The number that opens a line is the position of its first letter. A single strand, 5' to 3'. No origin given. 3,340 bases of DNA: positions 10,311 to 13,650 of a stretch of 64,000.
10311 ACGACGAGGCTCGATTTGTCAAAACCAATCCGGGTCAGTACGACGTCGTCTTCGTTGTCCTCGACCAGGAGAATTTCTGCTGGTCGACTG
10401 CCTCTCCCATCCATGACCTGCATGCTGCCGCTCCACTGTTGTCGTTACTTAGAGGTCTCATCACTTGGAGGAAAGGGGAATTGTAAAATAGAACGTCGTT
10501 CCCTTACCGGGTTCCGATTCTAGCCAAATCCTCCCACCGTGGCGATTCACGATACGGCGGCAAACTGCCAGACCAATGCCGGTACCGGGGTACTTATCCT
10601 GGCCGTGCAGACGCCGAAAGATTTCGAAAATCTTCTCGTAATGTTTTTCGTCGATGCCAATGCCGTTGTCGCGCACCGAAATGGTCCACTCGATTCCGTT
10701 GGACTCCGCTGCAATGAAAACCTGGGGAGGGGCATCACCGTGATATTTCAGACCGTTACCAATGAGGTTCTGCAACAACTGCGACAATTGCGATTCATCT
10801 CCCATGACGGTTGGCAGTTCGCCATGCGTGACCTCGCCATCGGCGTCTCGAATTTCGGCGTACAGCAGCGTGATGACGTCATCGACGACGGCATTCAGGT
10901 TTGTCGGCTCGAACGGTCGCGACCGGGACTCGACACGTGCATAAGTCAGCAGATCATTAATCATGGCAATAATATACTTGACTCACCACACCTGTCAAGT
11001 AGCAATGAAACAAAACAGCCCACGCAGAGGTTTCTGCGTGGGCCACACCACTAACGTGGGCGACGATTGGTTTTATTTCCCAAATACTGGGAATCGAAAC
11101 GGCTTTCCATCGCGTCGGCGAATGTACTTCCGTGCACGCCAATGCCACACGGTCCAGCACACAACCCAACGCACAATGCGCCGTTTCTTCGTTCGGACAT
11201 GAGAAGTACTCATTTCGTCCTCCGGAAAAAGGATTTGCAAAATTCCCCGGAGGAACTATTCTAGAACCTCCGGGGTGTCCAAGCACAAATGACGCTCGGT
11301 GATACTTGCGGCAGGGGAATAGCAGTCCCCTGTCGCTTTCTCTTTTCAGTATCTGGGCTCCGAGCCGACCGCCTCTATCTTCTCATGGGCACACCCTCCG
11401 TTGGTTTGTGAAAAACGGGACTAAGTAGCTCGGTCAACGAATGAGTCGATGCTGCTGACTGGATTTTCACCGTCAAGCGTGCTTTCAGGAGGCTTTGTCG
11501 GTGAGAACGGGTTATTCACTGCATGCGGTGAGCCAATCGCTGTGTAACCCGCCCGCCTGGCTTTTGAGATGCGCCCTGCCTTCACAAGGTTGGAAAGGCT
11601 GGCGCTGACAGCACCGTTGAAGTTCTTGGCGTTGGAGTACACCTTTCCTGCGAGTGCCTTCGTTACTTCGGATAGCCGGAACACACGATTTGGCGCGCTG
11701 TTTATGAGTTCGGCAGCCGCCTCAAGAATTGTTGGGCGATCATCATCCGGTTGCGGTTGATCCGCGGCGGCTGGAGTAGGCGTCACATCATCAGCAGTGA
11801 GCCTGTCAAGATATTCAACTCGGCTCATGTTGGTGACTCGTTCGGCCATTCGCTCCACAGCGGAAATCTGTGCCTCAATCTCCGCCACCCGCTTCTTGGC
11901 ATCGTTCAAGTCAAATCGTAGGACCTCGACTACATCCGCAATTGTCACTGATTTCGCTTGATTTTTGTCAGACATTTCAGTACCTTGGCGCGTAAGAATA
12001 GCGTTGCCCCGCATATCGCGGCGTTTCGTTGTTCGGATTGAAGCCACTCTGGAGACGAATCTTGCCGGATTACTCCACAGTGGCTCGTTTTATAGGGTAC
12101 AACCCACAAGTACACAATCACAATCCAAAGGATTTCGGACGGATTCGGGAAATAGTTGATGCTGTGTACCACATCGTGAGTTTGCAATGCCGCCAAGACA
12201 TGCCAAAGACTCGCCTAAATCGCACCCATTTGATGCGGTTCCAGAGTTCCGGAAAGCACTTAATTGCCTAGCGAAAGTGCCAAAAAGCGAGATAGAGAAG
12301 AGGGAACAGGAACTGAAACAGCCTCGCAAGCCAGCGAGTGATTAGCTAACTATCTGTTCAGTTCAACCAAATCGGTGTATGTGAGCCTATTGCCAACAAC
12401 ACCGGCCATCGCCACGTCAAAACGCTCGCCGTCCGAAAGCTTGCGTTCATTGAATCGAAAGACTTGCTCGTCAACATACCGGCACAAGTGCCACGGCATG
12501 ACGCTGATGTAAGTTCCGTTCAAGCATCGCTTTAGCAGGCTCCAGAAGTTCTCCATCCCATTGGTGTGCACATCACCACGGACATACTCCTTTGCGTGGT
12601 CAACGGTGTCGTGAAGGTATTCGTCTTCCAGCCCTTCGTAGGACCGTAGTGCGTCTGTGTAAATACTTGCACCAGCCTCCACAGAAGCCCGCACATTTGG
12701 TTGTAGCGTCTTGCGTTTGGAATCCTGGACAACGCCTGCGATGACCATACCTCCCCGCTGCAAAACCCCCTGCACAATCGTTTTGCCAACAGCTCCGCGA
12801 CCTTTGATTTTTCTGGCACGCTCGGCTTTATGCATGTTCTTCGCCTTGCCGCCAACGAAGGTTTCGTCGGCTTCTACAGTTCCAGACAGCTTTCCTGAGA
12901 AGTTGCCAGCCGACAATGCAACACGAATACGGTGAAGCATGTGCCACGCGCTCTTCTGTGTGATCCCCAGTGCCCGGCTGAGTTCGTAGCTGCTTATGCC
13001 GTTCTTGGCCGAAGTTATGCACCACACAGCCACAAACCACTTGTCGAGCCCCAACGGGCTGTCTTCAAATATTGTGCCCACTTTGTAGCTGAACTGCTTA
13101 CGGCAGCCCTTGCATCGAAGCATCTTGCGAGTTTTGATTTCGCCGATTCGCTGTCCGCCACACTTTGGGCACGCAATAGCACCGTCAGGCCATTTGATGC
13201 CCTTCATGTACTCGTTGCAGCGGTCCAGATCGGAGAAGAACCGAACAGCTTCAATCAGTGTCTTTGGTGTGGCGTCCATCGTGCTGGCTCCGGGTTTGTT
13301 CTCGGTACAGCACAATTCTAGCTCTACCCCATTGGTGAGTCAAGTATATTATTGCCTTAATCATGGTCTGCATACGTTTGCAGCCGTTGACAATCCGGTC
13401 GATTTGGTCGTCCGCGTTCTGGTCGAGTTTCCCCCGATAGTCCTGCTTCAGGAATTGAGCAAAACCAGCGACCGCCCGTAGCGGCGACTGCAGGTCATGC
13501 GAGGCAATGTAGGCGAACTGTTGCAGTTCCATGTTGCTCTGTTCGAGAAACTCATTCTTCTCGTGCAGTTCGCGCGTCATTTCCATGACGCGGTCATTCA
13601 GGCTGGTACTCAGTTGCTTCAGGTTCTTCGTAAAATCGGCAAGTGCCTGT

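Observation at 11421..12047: Passenger gene of unknown function inside the IS1595 element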

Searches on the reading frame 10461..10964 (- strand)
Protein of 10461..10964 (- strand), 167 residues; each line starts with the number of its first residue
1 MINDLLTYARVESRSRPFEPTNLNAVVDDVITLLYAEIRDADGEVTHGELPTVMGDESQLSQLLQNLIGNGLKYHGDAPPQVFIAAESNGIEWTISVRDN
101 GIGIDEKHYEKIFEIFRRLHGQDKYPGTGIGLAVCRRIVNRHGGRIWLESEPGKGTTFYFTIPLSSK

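Call 4: search_protein_families(library=pfam, proteins=[window:10461-10964:-], max_evalue=1)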
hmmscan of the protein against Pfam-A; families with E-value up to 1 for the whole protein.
window:10461-10964:- (167 aa): 1 family
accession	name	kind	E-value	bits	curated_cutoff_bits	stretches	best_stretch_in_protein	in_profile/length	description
PF02518.31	HATPase_c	-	3.7e-31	108.3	26.4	1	55-165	1-110/111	Histidine kinase-, DNA gyrase B-, and HSP90-like ATPase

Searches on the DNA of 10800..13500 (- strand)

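Call 62: search_rna_families(source=window, start=10800, end=13500, threshold=evalue, max_evalue=1)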
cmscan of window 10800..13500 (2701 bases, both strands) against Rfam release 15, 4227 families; matches with E-value up to 1: 0.
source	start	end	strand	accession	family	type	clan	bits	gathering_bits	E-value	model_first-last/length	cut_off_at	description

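Call 63: search_dna_similar(query=window:10965-13356:-, collection=plasmids, mode=distant, max_rows=10)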
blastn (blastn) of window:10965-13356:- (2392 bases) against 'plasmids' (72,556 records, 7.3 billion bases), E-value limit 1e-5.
No match.

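Call 78: search_rna_families(source=L084, start=4200, end=5000, threshold=evalue, max_evalue=1)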
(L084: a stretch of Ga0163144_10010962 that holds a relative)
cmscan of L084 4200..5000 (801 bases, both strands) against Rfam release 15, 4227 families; matches with E-value up to 1: 0.
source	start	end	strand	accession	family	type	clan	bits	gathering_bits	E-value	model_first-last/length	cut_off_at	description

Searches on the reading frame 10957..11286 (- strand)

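Call 4: search_protein_families(library=pfam, proteins=[window:10957-11286:-], max_evalue=1)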
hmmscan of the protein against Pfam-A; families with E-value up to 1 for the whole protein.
window:10957-11286:- (109 aa): 1 family
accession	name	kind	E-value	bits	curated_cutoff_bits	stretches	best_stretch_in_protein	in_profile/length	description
PF15096.12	G6B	-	0.17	12.4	24.3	1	44-66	11-34/114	G6b-B extracellular V-set Ig-like domain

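Call 6: search_protein_families(library=ncbifam, proteins=[window:10957-11286:-], max_evalue=1)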
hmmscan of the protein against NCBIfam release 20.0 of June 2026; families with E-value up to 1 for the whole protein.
window:10957-11286:- (109 aa): 1 family
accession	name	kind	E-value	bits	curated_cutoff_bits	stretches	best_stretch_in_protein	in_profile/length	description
NF040895.2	MFS_effux_SdrM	equivalog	0.12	11.4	550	1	56-96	124-165/441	multidrug efflux MFS transporter SdrM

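Call 7: search_protein_families(library=padloc, proteins=[window:10957-11286:-], max_evalue=1)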
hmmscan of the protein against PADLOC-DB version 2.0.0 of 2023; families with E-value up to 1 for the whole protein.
window:10957-11286:- (109 aa): 0 families
